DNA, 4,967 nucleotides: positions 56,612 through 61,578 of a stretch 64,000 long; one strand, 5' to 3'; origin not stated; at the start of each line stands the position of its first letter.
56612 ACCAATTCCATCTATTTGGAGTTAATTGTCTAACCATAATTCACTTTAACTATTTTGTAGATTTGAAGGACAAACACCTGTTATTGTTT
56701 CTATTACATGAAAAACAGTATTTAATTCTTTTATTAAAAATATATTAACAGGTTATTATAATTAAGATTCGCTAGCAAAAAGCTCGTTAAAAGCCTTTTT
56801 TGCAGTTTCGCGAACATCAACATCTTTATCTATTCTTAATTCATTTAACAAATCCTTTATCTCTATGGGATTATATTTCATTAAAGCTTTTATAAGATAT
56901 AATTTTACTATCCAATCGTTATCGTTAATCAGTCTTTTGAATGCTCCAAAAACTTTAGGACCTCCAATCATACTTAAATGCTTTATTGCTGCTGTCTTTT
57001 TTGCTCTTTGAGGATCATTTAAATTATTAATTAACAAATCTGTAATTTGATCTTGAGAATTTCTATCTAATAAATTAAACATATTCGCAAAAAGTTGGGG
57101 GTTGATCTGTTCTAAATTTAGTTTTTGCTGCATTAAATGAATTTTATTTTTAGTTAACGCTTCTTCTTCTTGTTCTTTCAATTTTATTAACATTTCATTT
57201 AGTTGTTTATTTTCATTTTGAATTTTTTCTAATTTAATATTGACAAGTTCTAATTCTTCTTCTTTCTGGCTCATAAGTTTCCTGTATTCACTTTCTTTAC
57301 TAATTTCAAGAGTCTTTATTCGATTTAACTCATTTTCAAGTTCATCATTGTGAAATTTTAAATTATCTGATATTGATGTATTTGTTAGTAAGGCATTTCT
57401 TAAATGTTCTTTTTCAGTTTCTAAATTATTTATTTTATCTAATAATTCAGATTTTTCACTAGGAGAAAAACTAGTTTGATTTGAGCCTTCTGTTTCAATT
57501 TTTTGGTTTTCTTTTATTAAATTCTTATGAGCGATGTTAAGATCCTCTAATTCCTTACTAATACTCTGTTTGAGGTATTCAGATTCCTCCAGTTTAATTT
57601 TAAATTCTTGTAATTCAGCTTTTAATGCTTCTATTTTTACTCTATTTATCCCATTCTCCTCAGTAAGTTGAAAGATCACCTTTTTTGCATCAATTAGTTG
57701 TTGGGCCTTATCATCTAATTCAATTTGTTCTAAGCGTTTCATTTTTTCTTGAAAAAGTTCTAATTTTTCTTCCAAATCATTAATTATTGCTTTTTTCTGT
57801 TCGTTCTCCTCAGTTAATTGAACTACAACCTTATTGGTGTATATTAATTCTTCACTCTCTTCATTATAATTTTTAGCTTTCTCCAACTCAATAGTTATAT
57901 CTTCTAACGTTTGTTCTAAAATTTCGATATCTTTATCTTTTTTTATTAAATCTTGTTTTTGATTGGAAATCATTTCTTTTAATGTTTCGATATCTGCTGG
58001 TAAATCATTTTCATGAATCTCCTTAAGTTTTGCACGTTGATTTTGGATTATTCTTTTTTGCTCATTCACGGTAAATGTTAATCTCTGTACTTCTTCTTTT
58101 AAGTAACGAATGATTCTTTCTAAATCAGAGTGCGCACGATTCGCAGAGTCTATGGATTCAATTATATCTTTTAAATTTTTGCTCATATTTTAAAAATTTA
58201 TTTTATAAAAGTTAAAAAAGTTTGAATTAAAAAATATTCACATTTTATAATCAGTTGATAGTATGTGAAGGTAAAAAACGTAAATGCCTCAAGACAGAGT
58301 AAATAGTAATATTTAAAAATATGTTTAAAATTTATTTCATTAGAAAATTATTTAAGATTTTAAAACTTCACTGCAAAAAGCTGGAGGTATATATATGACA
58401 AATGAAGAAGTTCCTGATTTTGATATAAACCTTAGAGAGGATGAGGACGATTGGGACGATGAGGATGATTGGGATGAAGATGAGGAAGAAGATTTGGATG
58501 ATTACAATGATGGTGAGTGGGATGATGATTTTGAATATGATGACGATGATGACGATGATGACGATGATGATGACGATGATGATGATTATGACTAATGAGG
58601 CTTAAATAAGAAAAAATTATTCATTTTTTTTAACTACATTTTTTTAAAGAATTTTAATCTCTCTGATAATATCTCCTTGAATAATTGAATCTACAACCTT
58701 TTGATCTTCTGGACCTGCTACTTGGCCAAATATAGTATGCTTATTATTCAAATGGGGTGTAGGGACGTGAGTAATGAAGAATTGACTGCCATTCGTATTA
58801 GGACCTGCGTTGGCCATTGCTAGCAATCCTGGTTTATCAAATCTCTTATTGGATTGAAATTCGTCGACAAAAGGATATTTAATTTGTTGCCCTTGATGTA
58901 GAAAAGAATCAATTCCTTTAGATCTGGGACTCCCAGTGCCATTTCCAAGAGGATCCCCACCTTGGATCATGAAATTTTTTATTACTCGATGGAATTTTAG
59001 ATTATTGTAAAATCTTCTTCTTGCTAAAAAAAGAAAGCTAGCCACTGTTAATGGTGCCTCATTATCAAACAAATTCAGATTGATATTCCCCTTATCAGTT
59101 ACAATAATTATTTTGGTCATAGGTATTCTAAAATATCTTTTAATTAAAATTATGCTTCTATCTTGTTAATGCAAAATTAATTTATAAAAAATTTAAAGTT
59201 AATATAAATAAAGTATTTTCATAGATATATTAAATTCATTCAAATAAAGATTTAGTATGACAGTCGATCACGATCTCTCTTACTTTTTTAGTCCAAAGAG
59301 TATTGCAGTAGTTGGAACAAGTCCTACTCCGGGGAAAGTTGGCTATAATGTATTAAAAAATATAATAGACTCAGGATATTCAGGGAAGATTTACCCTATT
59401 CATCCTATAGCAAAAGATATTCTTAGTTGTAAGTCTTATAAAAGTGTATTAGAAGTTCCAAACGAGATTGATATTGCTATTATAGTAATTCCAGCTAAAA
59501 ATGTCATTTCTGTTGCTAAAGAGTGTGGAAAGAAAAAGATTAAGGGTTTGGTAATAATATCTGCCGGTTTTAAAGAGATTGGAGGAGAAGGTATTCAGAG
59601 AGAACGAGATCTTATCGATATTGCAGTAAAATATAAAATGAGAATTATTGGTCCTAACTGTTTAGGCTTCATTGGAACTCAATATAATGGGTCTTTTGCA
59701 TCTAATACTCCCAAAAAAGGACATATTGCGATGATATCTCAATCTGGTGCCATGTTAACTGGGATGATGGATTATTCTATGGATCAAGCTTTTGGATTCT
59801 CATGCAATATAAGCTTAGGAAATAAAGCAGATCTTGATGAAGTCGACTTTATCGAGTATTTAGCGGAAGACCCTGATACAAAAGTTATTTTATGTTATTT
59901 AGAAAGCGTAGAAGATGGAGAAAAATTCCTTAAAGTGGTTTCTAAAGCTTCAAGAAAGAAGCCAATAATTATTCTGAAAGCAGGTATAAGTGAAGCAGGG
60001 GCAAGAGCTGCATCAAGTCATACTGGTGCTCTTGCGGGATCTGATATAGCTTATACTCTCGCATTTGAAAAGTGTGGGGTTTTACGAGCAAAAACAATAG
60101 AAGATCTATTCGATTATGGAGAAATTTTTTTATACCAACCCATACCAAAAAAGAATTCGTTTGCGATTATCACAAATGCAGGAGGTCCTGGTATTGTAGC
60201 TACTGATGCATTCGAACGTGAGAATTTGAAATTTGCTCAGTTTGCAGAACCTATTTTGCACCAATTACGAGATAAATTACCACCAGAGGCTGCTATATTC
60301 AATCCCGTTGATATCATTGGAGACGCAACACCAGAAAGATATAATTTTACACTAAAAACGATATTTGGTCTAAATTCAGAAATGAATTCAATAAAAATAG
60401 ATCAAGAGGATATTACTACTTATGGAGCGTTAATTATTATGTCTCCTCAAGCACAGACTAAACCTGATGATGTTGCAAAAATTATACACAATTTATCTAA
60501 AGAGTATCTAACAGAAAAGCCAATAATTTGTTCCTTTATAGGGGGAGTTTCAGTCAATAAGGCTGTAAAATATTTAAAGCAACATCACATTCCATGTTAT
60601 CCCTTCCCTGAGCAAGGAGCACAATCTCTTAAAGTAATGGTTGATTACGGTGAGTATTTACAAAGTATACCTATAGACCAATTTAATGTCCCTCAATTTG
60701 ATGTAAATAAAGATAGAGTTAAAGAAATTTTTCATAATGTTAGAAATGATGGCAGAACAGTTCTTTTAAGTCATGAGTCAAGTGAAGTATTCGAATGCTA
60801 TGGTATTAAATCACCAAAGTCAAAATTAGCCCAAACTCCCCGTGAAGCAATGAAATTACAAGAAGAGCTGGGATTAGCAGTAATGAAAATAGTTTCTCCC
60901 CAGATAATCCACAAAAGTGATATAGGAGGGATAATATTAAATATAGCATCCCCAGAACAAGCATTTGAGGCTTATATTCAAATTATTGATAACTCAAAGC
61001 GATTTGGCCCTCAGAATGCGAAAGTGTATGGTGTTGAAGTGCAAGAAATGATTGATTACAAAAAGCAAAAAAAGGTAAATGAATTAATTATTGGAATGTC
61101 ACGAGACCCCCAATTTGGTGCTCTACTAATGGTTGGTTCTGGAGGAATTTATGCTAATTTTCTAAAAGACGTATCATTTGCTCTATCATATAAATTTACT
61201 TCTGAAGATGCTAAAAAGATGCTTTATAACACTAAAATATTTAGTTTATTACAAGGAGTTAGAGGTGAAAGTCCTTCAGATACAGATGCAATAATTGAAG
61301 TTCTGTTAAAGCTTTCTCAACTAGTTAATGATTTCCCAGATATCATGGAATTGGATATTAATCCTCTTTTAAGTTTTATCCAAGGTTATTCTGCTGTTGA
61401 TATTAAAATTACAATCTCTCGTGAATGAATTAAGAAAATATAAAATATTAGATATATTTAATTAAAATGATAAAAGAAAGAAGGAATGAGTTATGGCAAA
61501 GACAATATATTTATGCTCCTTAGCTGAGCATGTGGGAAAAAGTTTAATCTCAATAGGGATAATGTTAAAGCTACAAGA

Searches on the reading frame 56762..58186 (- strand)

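Call 71: search_protein_families(library=pfam, proteins=[window:56762-58186:-], max_evalue=0.00001)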
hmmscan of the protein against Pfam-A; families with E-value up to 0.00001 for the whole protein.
window:56762-58186:- (474 aa): 1 family
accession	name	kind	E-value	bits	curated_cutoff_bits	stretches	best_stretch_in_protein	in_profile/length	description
PF13646.12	HEAT_2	-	2.3e-06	28.2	27.7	0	383-464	2-85/88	HEAT repeats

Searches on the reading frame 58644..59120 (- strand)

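Call 71: search_protein_families(library=pfam, proteins=[window:58644-59120:-], max_evalue=0.00001)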
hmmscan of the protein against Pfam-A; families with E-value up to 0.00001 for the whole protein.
window:58644-59120:- (158 aa): 1 family
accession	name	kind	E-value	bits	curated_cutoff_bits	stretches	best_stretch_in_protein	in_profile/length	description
PF00160.26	Pro_isomerase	-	1.8e-44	152.2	21.7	1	5-150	3-141/159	Cyclophilin type peptidyl-prolyl cis-trans isomerase/CLD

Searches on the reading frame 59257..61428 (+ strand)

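Call 71: search_protein_families(library=pfam, proteins=[window:59257-61428:+], max_evalue=0.00001)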
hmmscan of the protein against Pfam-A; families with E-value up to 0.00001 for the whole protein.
window:59257-61428:+ (723 aa): 5 families
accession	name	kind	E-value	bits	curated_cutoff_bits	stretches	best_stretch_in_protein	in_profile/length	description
PF13549.11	ATP-grasp_5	-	7.6e-68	228.6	27.6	1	495-720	2-221/221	ATP-grasp domain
PF13607.11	Succ_CoA_lig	-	1.3e-52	177.6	27.4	1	154-291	1-138/138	Succinyl-CoA ligase like flavodoxin domain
PF13380.12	CoA_binding_2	-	7.8e-24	84.8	22.8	1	14-140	1-115/116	CoA binding domain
PF19045.5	Ligase_CoA_2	-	8.7e-15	55.6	23.7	1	303-451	2-140/162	Ligase-CoA domain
PF02629.25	CoA_binding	-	9.7e-13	49.1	22.3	1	12-104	2-97/97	CoA binding domain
